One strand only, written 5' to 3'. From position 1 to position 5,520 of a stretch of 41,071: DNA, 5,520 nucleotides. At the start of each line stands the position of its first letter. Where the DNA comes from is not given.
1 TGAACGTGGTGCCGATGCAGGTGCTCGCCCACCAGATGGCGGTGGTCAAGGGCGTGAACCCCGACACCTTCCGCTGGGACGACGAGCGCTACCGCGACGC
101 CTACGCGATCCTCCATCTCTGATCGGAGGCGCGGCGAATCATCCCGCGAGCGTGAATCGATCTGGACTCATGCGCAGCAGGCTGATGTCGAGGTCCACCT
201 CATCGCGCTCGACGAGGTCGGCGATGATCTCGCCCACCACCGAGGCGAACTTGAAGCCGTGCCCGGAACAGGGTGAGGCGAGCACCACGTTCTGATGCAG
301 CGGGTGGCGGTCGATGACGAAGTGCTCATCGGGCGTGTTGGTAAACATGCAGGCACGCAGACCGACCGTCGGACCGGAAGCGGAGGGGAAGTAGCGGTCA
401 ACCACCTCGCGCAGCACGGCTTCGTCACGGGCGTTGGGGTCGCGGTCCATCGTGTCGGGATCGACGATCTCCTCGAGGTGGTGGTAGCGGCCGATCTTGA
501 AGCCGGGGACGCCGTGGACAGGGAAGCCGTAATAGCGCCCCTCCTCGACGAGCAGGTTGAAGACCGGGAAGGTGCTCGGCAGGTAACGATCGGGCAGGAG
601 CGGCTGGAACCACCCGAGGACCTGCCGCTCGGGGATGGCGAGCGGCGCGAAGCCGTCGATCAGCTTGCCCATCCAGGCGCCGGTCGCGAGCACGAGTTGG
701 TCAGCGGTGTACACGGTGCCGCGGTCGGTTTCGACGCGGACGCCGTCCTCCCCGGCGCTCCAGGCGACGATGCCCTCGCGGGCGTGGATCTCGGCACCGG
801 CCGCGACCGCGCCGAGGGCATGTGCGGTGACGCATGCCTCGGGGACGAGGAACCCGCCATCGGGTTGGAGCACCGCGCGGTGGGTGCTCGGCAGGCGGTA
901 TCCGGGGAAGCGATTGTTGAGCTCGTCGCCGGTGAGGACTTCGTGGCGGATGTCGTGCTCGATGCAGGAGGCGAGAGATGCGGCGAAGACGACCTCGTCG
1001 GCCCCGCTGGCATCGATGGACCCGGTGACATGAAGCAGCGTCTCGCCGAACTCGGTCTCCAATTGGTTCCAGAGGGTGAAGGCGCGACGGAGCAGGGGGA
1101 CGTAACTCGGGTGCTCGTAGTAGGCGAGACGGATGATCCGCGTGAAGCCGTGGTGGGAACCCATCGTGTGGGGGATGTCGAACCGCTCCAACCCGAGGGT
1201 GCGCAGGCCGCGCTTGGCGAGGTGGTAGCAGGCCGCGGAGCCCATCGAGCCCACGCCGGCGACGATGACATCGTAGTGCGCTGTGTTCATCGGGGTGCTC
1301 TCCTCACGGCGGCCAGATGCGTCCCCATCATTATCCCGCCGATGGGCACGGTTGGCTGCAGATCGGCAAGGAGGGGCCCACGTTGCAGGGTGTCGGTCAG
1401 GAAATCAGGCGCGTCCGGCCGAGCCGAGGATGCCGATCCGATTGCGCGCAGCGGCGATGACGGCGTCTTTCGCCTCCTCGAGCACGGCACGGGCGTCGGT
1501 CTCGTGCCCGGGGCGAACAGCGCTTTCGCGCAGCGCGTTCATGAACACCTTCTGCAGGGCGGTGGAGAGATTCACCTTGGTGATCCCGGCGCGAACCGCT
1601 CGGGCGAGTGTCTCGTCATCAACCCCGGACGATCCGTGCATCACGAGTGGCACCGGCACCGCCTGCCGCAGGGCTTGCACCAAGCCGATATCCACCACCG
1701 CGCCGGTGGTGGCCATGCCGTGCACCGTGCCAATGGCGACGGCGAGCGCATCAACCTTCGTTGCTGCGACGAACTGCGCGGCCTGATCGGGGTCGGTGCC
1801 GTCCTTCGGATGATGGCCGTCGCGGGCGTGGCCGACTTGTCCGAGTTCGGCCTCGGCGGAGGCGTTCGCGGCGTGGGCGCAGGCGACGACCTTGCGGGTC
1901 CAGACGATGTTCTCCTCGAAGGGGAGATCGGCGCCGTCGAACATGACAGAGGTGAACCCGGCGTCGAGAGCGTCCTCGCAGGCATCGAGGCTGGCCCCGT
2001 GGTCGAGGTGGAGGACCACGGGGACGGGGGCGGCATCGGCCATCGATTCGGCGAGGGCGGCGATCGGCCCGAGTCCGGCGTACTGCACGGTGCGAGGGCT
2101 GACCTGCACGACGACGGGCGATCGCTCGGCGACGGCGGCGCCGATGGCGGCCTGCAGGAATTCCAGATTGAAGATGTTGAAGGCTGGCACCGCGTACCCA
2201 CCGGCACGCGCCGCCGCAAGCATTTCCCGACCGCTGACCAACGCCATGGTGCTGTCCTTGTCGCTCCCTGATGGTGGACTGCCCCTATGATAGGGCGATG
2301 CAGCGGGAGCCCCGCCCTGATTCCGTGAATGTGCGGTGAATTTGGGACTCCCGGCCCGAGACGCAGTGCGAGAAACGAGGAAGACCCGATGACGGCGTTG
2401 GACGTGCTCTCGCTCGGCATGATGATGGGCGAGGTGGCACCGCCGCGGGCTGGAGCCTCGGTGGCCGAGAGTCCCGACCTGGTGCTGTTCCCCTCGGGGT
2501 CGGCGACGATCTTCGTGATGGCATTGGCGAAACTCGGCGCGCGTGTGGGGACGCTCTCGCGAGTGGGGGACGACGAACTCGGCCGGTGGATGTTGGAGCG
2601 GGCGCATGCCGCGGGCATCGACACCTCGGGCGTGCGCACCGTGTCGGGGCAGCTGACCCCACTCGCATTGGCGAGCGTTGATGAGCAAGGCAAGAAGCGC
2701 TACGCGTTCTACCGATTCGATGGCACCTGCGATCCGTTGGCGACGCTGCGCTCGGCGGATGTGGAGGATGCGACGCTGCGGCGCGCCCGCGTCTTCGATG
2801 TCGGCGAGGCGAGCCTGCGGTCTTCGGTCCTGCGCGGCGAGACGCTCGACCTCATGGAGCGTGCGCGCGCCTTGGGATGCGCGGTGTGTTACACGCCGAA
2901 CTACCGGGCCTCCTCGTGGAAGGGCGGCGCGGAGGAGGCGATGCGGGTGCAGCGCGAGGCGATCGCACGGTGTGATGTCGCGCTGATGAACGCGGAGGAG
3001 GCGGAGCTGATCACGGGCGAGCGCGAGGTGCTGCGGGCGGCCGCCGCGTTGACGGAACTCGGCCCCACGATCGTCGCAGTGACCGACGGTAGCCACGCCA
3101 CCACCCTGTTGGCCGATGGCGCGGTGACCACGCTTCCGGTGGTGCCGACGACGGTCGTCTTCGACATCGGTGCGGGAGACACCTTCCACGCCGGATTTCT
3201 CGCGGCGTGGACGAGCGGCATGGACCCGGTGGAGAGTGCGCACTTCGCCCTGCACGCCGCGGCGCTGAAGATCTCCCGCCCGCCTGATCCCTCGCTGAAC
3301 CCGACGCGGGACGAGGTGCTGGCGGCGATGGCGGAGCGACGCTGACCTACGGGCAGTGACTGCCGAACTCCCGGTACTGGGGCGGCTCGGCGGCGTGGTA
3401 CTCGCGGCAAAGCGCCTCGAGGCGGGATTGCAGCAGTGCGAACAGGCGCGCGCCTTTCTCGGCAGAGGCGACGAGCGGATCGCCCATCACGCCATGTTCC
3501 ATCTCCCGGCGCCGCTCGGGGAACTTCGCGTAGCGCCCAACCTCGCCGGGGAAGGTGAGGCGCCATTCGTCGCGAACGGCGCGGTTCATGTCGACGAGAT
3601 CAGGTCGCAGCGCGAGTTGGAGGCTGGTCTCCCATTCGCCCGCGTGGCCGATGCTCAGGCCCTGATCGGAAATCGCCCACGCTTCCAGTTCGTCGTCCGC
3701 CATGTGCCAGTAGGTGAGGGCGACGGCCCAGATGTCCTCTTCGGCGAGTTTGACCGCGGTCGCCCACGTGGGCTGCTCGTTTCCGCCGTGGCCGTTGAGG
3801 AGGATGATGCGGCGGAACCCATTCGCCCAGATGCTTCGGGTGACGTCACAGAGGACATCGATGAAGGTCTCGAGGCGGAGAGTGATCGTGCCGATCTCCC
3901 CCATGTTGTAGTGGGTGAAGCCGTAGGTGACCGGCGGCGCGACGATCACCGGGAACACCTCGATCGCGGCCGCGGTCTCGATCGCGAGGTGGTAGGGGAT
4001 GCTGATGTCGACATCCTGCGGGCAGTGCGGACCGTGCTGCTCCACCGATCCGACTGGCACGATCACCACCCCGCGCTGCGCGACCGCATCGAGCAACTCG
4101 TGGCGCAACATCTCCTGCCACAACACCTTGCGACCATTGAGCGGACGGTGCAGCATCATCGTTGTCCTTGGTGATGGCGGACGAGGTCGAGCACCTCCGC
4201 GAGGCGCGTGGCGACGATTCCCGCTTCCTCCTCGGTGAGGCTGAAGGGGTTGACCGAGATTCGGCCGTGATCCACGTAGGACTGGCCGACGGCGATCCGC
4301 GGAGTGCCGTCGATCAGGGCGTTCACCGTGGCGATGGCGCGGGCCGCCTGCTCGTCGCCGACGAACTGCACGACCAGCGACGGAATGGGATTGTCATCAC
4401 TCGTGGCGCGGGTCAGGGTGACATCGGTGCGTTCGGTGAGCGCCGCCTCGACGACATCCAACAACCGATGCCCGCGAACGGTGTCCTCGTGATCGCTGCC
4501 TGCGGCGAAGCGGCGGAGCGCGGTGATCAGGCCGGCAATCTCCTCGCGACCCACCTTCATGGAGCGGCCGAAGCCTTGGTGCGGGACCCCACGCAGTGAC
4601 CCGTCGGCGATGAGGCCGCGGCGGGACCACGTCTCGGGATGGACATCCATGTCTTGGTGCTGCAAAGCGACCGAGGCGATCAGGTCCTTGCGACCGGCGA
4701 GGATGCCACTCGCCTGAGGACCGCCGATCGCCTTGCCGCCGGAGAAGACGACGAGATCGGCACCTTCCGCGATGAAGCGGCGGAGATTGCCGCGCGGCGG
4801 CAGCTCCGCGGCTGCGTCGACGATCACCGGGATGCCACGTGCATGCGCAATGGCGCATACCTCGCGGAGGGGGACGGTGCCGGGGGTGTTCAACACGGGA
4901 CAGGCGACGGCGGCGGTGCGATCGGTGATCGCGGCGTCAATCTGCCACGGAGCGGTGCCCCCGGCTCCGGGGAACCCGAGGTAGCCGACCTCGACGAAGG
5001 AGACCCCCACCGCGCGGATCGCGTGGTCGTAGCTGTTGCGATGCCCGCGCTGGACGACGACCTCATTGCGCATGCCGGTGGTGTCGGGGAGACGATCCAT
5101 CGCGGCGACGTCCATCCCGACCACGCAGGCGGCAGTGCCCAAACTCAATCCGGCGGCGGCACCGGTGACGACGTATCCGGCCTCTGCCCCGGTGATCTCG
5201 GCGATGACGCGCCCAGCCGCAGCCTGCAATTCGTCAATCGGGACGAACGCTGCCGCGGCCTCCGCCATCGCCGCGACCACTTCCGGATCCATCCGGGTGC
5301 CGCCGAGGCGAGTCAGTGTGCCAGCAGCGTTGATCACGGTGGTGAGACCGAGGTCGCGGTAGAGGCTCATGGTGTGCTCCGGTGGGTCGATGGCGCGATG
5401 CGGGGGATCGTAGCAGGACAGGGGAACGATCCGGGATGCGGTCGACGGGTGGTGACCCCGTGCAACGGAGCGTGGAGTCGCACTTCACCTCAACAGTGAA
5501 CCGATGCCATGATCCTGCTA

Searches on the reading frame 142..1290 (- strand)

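Call 50: search_protein_families(library=pfam, proteins=[window:142-1290:-], max_evalue=0.0001)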
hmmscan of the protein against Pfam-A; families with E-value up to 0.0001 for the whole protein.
window:142-1290:- (383 aa): 1 family
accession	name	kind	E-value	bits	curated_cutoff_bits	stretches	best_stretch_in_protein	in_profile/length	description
PF01266.30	DAO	-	1.1e-49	170.3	27.9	1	7-359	1-353/353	FAD dependent oxidoreductase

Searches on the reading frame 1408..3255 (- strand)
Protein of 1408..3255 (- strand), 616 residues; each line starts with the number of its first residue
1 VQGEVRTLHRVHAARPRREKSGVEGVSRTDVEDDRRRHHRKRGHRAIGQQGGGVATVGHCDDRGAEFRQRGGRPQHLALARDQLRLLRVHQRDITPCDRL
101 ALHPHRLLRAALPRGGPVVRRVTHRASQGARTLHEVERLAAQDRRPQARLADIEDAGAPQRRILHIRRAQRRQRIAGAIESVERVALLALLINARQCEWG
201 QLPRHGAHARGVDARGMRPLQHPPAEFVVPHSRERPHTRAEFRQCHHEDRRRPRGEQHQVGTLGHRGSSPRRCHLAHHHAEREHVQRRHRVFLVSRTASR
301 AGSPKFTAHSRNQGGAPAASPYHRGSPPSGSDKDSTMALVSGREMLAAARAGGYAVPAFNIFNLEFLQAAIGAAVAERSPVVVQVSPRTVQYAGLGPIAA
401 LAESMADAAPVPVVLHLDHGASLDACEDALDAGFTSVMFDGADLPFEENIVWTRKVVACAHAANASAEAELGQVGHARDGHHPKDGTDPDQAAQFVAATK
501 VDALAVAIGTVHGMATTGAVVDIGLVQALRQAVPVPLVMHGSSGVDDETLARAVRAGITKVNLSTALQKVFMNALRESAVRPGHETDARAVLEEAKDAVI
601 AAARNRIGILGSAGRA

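Call 50: search_protein_families(library=pfam, proteins=[window:1408-3255:-], max_evalue=0.0001)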
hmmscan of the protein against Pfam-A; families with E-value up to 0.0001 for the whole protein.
window:1408-3255:- (616 aa): 1 family
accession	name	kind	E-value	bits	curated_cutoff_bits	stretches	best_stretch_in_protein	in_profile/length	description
PF01116.26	F_bP_aldolase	-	1.1e-90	304.4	25.5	1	341-615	2-277/277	Fructose-bisphosphate aldolase class-II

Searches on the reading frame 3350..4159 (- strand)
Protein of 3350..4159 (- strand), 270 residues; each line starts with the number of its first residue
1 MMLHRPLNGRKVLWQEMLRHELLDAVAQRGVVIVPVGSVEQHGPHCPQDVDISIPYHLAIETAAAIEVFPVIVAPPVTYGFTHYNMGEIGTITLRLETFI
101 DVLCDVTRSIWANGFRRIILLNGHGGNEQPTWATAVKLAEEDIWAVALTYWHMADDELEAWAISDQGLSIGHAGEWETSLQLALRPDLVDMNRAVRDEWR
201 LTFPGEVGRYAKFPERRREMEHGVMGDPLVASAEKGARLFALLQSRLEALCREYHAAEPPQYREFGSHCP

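Call 50: search_protein_families(library=pfam, proteins=[window:3350-4159:-], max_evalue=0.0001)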
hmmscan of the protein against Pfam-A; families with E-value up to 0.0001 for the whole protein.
window:3350-4159:- (270 aa): 1 family
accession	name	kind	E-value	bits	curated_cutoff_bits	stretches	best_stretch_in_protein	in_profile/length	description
PF02633.19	Creatininase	-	6.6e-59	199.6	31.3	1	16-250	2-237/238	Creatinine amidohydrolase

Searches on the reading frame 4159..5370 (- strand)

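Call 50: search_protein_families(library=pfam, proteins=[window:4159-5370:-], max_evalue=0.0001)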
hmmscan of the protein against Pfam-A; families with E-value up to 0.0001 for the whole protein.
window:4159-5370:- (404 aa): 2 families
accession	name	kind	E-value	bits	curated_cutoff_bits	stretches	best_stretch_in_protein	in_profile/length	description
PF03841.19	SelA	-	4.7e-09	36.2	22.8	1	12-234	1-233/367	L-seryl-tRNA selenium transferase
PF00266.25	Aminotran_5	-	1.4e-08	34.5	21.5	1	134-233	122-220/371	Aminotransferase class-V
